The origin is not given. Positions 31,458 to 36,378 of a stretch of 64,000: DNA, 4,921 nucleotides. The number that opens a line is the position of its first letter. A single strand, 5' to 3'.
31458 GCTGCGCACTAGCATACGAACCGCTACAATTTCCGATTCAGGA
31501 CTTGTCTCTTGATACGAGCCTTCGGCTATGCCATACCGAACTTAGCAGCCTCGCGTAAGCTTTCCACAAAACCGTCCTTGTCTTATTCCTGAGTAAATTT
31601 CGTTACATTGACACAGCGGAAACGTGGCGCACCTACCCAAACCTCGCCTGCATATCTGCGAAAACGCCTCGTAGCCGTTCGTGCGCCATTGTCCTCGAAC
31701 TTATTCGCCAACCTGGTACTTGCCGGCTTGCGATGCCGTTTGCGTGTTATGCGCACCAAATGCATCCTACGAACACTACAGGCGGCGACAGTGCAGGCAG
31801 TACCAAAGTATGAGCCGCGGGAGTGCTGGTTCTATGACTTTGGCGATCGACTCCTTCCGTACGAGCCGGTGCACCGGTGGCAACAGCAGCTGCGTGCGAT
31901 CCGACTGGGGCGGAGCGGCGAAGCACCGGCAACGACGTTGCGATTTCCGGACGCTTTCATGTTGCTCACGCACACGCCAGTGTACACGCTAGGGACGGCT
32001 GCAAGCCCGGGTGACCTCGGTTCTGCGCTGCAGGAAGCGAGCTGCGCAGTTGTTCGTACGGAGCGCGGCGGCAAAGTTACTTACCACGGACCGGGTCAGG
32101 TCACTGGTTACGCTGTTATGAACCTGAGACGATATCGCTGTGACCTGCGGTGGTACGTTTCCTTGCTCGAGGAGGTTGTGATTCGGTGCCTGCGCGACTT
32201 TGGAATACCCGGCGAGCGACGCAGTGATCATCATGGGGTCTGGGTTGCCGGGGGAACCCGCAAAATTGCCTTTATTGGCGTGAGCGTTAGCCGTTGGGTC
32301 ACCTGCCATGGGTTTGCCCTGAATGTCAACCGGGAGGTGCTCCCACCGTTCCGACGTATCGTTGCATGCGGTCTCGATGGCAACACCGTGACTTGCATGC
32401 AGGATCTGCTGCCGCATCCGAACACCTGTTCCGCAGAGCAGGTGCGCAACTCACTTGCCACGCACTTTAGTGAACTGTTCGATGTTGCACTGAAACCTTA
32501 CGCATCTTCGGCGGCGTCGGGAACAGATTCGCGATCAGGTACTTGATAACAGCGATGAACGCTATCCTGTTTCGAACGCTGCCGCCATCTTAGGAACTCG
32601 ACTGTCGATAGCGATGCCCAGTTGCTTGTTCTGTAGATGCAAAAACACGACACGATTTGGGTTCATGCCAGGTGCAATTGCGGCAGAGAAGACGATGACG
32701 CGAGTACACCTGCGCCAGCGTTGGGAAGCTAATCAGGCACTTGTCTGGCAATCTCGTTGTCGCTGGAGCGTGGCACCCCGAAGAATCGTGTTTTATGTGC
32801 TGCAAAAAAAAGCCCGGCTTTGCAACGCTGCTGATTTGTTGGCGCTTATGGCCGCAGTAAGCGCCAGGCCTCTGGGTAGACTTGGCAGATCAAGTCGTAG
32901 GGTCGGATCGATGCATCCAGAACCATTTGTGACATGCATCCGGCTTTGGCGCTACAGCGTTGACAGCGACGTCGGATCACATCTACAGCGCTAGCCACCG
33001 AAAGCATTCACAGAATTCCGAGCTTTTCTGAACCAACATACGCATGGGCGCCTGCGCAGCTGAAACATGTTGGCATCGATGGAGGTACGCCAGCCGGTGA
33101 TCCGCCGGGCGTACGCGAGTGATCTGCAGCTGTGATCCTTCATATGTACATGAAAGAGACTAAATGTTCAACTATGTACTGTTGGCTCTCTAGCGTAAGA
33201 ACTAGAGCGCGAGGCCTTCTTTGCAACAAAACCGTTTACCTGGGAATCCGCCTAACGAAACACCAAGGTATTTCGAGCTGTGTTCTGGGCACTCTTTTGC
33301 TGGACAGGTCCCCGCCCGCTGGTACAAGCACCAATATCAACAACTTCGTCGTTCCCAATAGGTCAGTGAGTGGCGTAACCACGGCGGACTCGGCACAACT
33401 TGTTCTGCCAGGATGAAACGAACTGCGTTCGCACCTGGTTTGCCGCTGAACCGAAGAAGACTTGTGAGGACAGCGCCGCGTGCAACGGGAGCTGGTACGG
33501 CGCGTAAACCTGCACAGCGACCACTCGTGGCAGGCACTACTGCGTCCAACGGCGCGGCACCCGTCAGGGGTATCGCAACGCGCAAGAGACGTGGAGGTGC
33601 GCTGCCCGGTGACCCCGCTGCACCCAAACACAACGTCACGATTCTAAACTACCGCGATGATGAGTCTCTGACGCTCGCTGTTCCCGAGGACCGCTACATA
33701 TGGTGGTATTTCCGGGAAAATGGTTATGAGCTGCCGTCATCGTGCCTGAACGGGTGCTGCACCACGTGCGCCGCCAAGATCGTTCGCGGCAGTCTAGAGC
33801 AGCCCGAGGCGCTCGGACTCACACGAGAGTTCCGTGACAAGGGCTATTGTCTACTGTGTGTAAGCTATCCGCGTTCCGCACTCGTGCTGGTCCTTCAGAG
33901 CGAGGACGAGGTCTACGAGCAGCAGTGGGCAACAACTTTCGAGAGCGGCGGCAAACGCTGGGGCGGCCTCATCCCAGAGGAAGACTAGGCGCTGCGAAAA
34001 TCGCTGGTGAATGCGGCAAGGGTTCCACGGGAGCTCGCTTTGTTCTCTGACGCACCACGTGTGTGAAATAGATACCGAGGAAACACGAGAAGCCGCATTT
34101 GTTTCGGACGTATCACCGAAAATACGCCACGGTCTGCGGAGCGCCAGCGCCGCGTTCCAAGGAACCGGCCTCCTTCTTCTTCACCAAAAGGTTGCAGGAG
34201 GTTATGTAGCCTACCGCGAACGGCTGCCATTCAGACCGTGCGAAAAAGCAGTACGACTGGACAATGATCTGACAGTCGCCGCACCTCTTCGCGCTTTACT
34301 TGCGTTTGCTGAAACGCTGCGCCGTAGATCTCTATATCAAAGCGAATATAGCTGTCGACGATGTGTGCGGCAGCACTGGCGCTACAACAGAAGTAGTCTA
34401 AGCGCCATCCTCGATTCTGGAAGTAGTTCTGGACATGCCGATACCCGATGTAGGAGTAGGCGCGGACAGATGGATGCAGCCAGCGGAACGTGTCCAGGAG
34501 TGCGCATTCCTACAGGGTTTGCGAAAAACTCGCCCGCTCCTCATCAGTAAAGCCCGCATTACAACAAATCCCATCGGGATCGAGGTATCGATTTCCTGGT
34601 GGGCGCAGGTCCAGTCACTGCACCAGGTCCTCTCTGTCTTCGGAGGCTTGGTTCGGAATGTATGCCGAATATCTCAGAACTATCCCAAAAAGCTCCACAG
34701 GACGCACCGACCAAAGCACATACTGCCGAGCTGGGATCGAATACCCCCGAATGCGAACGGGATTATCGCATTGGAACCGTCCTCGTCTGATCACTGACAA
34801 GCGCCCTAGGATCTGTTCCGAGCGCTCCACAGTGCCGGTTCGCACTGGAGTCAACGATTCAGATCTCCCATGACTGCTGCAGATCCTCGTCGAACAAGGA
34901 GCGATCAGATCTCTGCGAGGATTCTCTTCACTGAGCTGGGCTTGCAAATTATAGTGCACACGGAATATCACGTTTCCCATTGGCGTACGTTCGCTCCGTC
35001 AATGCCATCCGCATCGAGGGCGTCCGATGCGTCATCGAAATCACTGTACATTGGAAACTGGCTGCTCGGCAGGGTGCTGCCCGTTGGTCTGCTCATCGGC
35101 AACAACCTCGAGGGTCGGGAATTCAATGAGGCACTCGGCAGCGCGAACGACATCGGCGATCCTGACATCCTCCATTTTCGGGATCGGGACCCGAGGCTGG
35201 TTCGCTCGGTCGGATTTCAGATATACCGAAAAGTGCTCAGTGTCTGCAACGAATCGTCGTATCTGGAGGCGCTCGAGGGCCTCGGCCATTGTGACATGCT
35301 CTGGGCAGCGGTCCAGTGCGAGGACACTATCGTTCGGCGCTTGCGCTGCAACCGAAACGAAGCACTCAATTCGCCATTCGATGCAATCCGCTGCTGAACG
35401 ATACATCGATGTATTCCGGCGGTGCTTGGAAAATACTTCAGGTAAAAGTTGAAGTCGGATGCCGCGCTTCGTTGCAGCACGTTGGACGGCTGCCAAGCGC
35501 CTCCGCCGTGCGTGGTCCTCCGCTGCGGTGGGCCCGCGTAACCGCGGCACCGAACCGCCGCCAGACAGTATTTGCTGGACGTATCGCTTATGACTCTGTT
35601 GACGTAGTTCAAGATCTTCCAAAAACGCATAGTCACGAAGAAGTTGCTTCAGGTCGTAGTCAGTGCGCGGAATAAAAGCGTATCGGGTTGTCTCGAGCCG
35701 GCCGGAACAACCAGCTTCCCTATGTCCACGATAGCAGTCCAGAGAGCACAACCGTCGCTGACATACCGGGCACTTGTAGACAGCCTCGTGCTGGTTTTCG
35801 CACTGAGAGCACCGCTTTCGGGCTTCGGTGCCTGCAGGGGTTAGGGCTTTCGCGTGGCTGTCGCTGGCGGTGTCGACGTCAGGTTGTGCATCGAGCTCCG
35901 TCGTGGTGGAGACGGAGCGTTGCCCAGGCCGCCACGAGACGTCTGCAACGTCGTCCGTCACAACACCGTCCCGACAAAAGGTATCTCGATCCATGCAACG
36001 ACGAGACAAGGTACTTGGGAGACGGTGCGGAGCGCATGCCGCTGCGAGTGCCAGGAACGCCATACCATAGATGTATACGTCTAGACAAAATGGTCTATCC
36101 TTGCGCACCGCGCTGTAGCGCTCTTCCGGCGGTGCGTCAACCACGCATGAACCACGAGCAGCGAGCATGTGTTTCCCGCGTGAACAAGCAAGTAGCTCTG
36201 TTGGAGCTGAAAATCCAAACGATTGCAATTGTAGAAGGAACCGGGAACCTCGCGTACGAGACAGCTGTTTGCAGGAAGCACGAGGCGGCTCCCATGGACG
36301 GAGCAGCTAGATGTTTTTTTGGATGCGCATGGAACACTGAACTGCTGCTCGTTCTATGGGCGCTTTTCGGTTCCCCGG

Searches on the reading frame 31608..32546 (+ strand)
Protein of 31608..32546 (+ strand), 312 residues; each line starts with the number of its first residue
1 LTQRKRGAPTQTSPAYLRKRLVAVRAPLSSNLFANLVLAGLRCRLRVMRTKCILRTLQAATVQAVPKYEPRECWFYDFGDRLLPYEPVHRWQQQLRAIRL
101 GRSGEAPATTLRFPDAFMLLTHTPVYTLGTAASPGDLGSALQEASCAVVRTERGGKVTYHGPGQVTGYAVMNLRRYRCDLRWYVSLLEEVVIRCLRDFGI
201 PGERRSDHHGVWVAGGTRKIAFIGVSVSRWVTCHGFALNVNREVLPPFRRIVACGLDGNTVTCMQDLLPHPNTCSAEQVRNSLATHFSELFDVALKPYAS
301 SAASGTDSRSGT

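Call 6: search_protein_families(library=pfam, proteins=[window:31608-32546:+], max_evalue=0.01)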
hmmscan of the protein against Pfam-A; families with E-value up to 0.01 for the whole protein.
window:31608-32546:+ (312 aa): 1 family
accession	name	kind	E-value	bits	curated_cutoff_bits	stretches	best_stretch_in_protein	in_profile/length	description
PF21948.1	LplA-B_cat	-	1e-33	117.5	27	1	114-287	22-199/200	Lipoyl protein ligase A/B catalytic domain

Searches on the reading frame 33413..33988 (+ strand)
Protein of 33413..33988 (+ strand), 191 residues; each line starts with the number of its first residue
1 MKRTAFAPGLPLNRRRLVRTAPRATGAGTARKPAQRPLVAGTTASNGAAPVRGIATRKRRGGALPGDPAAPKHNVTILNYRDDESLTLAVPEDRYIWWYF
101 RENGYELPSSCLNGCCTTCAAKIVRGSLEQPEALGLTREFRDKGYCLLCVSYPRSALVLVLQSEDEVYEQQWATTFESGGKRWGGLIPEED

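Call 38: search_protein_families(library=pfam, proteins=[window:33413-33988:+], max_evalue=0.0001)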
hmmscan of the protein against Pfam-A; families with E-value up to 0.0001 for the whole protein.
window:33413-33988:+ (191 aa): 1 family
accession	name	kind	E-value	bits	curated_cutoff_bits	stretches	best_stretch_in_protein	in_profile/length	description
PF00111.32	Fer2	-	5.8e-13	49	21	1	82-154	4-77/77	2Fe-2S iron-sulfur cluster binding domain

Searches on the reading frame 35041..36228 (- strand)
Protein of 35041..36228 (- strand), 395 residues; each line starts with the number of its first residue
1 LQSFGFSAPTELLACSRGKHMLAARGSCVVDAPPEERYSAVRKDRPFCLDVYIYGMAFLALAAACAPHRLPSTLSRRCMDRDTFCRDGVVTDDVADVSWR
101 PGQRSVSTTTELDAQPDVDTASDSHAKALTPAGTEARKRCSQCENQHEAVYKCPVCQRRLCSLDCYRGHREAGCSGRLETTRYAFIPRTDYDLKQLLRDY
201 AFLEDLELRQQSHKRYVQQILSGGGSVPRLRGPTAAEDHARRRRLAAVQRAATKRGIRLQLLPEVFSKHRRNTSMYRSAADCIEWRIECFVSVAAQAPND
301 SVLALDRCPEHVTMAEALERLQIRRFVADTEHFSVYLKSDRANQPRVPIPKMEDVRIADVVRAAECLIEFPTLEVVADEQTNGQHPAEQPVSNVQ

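Call 6: search_protein_families(library=pfam, proteins=[window:35041-36228:-], max_evalue=0.01)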
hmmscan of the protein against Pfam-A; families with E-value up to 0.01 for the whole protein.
window:35041-36228:- (395 aa): 3 families
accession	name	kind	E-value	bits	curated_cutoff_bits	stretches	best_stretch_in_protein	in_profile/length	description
PF25790.1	BCD1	-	3e-22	80.1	27.3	1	247-384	3-150/152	BCD1 domain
PF04438.22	zf-HIT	-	2e-06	27.9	24.7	1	137-167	2-30/30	HIT zinc finger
PF25287.1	zf-B_box_Trim66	-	0.0021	18.2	27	1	137-165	2-29/35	Trim66, B-box zinc-binding domain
